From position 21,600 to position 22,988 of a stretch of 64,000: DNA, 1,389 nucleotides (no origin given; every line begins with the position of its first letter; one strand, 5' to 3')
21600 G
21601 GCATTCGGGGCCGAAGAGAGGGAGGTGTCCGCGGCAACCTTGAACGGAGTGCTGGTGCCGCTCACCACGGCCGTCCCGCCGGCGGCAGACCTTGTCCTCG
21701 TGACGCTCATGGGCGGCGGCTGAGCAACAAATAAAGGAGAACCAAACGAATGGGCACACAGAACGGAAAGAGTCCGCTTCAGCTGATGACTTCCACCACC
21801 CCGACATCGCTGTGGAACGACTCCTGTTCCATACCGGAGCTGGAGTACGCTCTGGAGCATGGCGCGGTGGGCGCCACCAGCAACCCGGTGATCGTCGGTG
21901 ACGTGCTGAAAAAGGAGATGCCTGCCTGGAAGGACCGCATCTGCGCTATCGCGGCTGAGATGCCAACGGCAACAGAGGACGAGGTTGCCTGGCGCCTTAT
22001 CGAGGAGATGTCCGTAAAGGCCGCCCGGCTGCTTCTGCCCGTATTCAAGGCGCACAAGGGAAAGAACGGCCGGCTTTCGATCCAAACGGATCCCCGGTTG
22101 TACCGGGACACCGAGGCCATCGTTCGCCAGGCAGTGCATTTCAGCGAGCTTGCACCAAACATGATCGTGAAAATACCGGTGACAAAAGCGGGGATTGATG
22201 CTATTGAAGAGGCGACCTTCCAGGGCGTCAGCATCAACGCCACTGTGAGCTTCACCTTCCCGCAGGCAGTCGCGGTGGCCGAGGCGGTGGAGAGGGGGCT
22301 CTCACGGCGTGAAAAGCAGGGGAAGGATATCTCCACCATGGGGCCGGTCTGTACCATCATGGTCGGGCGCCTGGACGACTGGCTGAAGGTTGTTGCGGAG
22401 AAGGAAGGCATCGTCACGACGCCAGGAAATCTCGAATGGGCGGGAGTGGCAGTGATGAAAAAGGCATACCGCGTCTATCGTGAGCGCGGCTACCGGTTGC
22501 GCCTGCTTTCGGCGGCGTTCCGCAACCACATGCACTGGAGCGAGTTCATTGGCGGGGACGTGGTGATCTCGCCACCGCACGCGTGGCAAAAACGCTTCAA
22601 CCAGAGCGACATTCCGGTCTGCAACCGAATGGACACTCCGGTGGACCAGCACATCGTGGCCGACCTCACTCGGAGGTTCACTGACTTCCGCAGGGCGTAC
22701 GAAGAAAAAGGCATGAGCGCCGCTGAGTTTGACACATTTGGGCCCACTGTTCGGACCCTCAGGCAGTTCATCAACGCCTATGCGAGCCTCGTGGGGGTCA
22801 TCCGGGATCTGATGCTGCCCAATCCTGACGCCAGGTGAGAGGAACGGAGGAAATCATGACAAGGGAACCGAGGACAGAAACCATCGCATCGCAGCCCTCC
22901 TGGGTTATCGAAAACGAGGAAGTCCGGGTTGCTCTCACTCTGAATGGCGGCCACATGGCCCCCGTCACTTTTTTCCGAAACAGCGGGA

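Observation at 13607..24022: Kinase-less sugar locus coupling an ABC importer to a FucI-family isomerase, a tungsten-type AOR, a MoaD-like protein and a transaldolase: candidate ferredoxin-linked catabolic route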

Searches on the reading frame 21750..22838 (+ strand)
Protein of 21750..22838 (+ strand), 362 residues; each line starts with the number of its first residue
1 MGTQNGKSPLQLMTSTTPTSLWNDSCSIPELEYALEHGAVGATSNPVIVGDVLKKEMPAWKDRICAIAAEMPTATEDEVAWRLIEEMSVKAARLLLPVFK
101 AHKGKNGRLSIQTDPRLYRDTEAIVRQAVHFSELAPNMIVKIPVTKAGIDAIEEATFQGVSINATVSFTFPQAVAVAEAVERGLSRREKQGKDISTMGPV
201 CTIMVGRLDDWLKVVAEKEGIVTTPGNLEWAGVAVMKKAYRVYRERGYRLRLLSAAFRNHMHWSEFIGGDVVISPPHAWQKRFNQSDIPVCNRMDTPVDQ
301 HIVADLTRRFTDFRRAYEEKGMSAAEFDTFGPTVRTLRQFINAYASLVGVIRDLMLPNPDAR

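Call 3: search_protein_families(library=pfam, proteins=[window:21750-22838:+], max_evalue=0.01)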
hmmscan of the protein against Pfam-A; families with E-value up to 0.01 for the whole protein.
window:21750-22838:+ (362 aa): 1 family
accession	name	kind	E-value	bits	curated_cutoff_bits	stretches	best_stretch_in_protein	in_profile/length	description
PF00923.25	TAL_FSA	-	4e-41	141.7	27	1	21-288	1-238/285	Transaldolase/Fructose-6-phosphate aldolase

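Call 4: search_protein_families(library=ncbifam, proteins=[window:21750-22838:+], max_evalue=0.01)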
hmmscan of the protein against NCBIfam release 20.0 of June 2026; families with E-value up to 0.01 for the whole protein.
window:21750-22838:+ (362 aa): 10 families
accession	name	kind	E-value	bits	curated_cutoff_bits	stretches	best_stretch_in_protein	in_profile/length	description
NF002881.0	PRK03343.1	subfamily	2.6e-37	128.8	367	1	35-246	35-246/370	transaldolase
TIGR00876.1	tal_mycobact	equivalog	5e-27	95.2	233.75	1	36-245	25-234/350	transaldolase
NF007080.0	PRK09533.1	equivalog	1.6e-23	82.5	712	1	37-211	37-211/949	bifunctional transaldolase/phosoglucose isomerase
NF003026.0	PRK03903.1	equivalog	1.2e-22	80.5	344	1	35-221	25-202/323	transaldolase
TIGR00874.1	talAB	equivalog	1.1e-17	64.4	396.2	1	103-322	85-290/317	transaldolase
NF008965.0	PRK12309.1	equivalog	2e-14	53.5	550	1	73-297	67-270/392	transaldolase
NF009001.0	PRK12346.1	subfamily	2.5e-11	43.7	439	1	105-322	88-289/316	transaldolase A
TIGR00875.1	fsa_talC_mipB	equivalog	3.3e-11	43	245.95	1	117-179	59-121/213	fructose-6-phosphate aldolase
NF009296.0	PRK12653.1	subfamily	1.1e-06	28.5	306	1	91-177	38-121/220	fructose-6-phosphate aldolase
NF009299.0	PRK12656.1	equivalog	8.6e-05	22.1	214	1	117-176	62-122/222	fructose-6-phosphate aldolase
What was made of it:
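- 21750..22838 (+): TAL/FSA-superfamily enzyme of a distinct 'Gln-type' clade. Proposed ketose-cleaving transaldolase or aldolase acting on a 5-dehydro-2-deoxygluconate-type substrate. TAL_FSA 142 bits (call 3), below all NCBIfam transaldolase cut-offs (call 4).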

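Call 9: find_encoding_contigs(protein=window:21750-22838:+, flank=10000, max_places=6)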
Protein window:21750-22838:+ (362 aa): 1 contig read that carries it; 1 place shown.
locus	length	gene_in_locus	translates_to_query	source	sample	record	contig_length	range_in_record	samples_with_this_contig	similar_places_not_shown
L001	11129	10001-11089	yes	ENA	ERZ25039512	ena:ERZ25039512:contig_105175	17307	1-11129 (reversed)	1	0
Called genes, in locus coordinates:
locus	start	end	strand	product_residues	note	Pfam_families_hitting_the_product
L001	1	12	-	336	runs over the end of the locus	PF00532:Peripla_BP_1 (faint), PF13407:Peripla_BP_4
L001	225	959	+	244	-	PF00392:GntR, PF07729:FCD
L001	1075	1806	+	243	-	PF00392:GntR, PF07729:FCD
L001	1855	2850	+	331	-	PF00532:Peripla_BP_1, PF13407:Peripla_BP_4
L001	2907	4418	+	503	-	PF00005:ABC_tran, PF13401:AAA_22 (faint), PF13304:AAA_21 (faint), PF00005:ABC_tran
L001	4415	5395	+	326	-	PF02653:BPD_transp_2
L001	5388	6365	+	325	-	PF02653:BPD_transp_2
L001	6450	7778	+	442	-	PF02952:Fucose_iso_C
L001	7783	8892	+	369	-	PF02730:AFOR_N, PF01314:AFOR_C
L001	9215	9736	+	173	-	PF01314:AFOR_C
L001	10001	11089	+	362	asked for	PF00923:TAL_FSA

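Call 15: find_homologous_proteins(query=window:21750-22838:+)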
Query window:21750-22838:+ (362 aa): 8000 proteins with E <= 0.001 among 8000 candidates; the best 120 are listed.
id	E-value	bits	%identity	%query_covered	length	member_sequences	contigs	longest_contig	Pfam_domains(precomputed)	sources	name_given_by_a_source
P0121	2.6e-234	795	97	100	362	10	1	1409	PF00923.26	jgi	-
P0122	5.8e-204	695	85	100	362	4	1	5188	PF00923.26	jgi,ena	-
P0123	2.8e-202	690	85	100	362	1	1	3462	PF00923.26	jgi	jgi:transaldolase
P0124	4.5e-202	689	85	100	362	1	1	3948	PF00923.26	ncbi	-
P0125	7.2e-202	689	85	100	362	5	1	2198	PF00923.26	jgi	jgi:transaldolase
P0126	1.3e-200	684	83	100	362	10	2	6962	PF00923.26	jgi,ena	-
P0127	2.3e-192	657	81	100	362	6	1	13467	PF00923.26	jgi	jgi:transaldolase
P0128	7.1e-192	656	81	100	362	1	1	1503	PF00923.26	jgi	jgi:transaldolase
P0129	5.8e-191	653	80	99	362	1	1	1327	PF00923.26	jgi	-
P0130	1.7e-180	618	76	99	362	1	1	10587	PF00923.26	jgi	jgi:transaldolase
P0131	4.9e-180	617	76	99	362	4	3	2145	PF00923.26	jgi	jgi:transaldolase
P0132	5.4e-178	610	75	99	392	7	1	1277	PF00923.26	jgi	jgi:transaldolase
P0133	9.2e-177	606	74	99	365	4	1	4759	PF00923.26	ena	-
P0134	6.7e-176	603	72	98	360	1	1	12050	PF00923.26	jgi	-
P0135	8.2e-175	600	73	99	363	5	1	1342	PF00923.26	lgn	-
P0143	6.0e-172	590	72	98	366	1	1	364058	PF00923.26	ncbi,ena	-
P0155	2.5e-171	588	72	98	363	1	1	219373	PF00923.26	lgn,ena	-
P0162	4.7e-171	587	71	98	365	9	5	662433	PF00923.26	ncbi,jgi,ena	jgi:transaldolase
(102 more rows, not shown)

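Call 16: find_encoding_contigs(protein=P0162, flank=8000, max_places=2)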
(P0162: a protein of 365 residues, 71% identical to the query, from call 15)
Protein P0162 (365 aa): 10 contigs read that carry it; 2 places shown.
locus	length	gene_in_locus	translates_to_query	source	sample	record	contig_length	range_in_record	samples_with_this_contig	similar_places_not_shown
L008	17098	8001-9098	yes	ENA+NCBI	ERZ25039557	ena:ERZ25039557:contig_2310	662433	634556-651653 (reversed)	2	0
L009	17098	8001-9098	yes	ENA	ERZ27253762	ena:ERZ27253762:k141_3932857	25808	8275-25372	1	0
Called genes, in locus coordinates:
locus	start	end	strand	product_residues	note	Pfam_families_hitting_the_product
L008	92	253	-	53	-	-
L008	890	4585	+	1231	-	PF13620:CarboxypepD_reg, PF13715:CarbopepD_reg_2 (weak), PF25183:OMP_b-brl_4, PF00593:TonB_dep_Rec_b-barrel (weak)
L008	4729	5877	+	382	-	PF08240:ADH_N, PF16912:Glu_dehyd_C, PF00107:ADH_zinc_N, PF13602:ADH_zinc_N_2 (weak)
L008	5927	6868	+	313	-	PF01261:AP_endonuc_2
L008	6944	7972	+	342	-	PF01408:GFO_IDH_MocA, PF02894:GFO_IDH_MocA_C, PF22725:GFO_IDH_MocA_C3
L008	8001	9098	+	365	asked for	PF00923:TAL_FSA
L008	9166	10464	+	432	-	PF01041:DegT_DnrJ_EryC1, PF01053:Cys_Met_Meta_PP (weak)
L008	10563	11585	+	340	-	PF01408:GFO_IDH_MocA, PF22725:GFO_IDH_MocA_C3, PF02894:GFO_IDH_MocA_C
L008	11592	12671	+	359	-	PF00356:LacI, PF00532:Peripla_BP_1, PF13407:Peripla_BP_4, PF13377:Peripla_BP_3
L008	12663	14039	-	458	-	PF13520:AA_permease_2, PF00324:AA_permease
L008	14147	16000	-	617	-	PF02776:TPP_enzyme_N, PF00205:TPP_enzyme_M, PF02775:TPP_enzyme_C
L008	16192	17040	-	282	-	PF04962:KduI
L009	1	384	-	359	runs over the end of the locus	PF13472:Lipase_GDSL_2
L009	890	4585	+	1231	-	PF13620:CarboxypepD_reg, PF13715:CarbopepD_reg_2 (weak), PF25183:OMP_b-brl_4, PF00593:TonB_dep_Rec_b-barrel (weak)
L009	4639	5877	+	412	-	PF08240:ADH_N, PF16912:Glu_dehyd_C, PF00107:ADH_zinc_N, PF13602:ADH_zinc_N_2 (weak)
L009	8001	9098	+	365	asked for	PF00923:TAL_FSA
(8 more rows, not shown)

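Call 17: find_encoding_contigs(protein=P0143, flank=8000, max_places=2)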
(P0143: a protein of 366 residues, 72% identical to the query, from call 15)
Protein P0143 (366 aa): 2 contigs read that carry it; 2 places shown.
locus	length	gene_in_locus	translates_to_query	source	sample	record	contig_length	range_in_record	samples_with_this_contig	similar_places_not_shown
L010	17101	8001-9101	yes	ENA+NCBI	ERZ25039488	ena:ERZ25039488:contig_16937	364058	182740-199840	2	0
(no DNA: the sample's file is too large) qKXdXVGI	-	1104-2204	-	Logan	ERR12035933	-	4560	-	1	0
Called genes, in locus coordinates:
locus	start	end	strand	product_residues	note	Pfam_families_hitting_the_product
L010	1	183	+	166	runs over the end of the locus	-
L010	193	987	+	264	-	PF02585:PIG-L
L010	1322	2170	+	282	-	PF04962:KduI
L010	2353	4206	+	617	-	PF02776:TPP_enzyme_N, PF00205:TPP_enzyme_M, PF02775:TPP_enzyme_C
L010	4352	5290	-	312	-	PF01261:AP_endonuc_2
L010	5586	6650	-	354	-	PF00356:LacI, PF00532:Peripla_BP_1, PF13407:Peripla_BP_4, PF13377:Peripla_BP_3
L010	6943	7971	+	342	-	PF01408:GFO_IDH_MocA, PF02894:GFO_IDH_MocA_C, PF22725:GFO_IDH_MocA_C3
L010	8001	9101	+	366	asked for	PF00923:TAL_FSA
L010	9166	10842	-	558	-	-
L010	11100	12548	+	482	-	PF13520:AA_permease_2, PF00324:AA_permease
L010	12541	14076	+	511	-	-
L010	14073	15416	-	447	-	PF01120:Alpha_L_fucos, PF14871:GHL6 (weak)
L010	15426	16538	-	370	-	PF25062:ARM_TT21_N (faint), PF12569:NatA_aux_su (faint), PF12895:ANAPC3 (weak), PF14559:TPR_19 (weak), PF12895:ANAPC3 (weak), PF25063:ARM_TT21_C (weak), PF13414:TPR_11 (weak), PF14559:TPR_19 (weak), +16 more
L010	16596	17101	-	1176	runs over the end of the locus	PF13620:CarboxypepD_reg, PF13715:CarbopepD_reg_2, PF17210:SdrD_B (weak), PF22904:NOMO1-like_2nd (weak), PF08308:PEGA (faint), PF25183:OMP_b-brl_4, PF00593:TonB_dep_Rec_b-barrel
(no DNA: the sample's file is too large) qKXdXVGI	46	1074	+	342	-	PF01408:GFO_IDH_MocA, PF02894:GFO_IDH_MocA_C, PF22725:GFO_IDH_MocA_C3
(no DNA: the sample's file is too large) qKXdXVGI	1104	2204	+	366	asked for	PF00923:TAL_FSA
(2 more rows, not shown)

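Call 18: find_encoding_contigs(protein=P0155, flank=8000, max_places=2)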
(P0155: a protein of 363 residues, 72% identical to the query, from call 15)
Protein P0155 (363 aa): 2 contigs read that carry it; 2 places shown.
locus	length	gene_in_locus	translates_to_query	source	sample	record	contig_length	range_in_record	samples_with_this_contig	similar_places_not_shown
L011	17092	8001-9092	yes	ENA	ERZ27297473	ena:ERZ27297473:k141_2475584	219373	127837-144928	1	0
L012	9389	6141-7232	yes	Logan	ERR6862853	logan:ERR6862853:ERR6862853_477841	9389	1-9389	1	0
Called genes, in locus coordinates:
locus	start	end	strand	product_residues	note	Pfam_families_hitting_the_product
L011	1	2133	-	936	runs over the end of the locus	PF08471:Ribonuc_red_2_N, PF02867:Ribonuc_red_lgC, PF12637:TSCPD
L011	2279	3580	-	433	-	PF02353:CMAS (weak), PF13489:Methyltransf_23, PF01209:Ubie_methyltran (weak), PF08241:Methyltransf_11, PF08242:Methyltransf_12, PF13649:Methyltransf_25, PF13847:Methyltransf_31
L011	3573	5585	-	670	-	-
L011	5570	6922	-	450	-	PF05048:NosD (faint), PF13229:Beta_helix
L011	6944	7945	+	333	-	PF14524:Wzt_C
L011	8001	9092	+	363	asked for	PF00923:TAL_FSA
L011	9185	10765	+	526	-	PF00171:Aldedh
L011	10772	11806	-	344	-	PF08240:ADH_N, PF16912:Glu_dehyd_C, PF00107:ADH_zinc_N, PF13602:ADH_zinc_N_2 (weak)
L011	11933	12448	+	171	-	PF02416:TatA_B_E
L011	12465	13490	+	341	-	PF00902:TatC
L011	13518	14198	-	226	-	PF05401:NodS, PF13489:Methyltransf_23, PF01209:Ubie_methyltran (weak), PF02353:CMAS (weak), PF13649:Methyltransf_25, PF13847:Methyltransf_31, PF08241:Methyltransf_11, PF08242:Methyltransf_12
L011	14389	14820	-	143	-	PF00692:dUTPase, PF22769:DCD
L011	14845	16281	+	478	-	PF02511:Thy1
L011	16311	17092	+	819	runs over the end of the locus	PF13620:CarboxypepD_reg, PF00593:TonB_dep_Rec_b-barrel (weak), PF25183:OMP_b-brl_4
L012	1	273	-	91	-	?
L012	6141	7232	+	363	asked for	PF00923:TAL_FSA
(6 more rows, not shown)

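Call 19: search_solved_structures(query=window:21750-22838:+, show_alignments=4, max_evalue=0.001)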
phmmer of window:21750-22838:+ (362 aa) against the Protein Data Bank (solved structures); distinct sequences matched with E-value up to 0.001: 39.
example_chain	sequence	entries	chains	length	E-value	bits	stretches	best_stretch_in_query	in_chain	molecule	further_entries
3r5e_A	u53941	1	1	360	2.8e-21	79.8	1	11-256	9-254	Transaldolase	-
7bbx_A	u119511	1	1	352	7.1e-17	65.3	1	29-214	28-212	Transaldolase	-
7oey_A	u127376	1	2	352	7.2e-17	65.3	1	29-214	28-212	Transaldolase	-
3clm_A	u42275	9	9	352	7.3e-17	65.3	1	29-214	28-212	Transaldolase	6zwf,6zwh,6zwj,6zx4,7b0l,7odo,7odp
7bbw_A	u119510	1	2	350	1e-16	64.8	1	29-214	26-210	Transaldolase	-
9qpk_A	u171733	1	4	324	3.9e-12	49.7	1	42-276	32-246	Transaldolase B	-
4rz5_A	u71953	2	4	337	4.5e-12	49.5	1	42-276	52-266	Transaldolase B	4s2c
4rz6_A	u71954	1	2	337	5.6e-12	49.2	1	42-276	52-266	Transaldolase B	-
1onr_A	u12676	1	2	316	7.7e-12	48.7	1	42-276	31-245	TRANSALDOLASE B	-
1ucw_A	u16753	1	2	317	7.8e-12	48.7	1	42-276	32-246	TRANSALDOLASE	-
1i2p_A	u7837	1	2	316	8.2e-12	48.7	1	42-276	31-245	TRANSALDOLASE B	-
1i2r_A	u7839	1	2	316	8.7e-12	48.6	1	42-276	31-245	TRANSALDOLASE B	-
3hjz_A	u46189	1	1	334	1.1e-11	48.2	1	105-324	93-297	Transaldolase B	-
3cwn_A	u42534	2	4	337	1.5e-11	47.8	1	42-276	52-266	Transaldolase B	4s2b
1i2o_A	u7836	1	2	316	2e-11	47.4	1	42-276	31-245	TRANSALDOLASE B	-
8bc3_A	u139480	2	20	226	1.7e-06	31.1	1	103-178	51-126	BmSF-TAL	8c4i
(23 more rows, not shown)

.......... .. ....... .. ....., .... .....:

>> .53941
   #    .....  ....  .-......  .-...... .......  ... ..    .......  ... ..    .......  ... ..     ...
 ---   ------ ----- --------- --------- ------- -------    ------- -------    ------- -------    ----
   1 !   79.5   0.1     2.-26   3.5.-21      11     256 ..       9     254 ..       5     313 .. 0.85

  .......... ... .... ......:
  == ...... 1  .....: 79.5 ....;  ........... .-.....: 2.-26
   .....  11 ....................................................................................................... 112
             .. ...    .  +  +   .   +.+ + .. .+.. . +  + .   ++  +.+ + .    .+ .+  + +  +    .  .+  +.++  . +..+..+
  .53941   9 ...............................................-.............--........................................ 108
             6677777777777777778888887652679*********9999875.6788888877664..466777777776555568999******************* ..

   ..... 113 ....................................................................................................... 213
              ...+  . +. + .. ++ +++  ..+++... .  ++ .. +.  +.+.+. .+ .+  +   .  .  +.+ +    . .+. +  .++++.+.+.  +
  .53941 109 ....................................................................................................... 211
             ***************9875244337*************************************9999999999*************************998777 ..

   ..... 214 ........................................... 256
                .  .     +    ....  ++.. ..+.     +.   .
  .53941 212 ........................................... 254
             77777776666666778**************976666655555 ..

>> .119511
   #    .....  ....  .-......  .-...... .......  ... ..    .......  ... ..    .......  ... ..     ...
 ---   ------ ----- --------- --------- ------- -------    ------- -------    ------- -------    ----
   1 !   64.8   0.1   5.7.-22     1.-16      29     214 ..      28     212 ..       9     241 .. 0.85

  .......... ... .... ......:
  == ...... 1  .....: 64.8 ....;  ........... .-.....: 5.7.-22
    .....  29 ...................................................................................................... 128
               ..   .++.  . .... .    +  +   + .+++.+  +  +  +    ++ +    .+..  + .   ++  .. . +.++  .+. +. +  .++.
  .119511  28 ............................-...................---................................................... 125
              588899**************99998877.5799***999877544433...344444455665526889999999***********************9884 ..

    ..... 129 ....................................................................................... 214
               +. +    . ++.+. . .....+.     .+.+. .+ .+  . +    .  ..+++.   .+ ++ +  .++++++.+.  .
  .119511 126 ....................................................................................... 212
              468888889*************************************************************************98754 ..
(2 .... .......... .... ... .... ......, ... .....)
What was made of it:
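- On Classical transaldolase (EC 2.2.1.2; TalB / mycobacterial type): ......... aligns with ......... of 3r5e and SLEVSP of 3clm, so Gln replaces Glu (call 19).
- The TAL is unrelated in subfamily to the solved SF-transaldolase (31 bits, short form; call 19).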
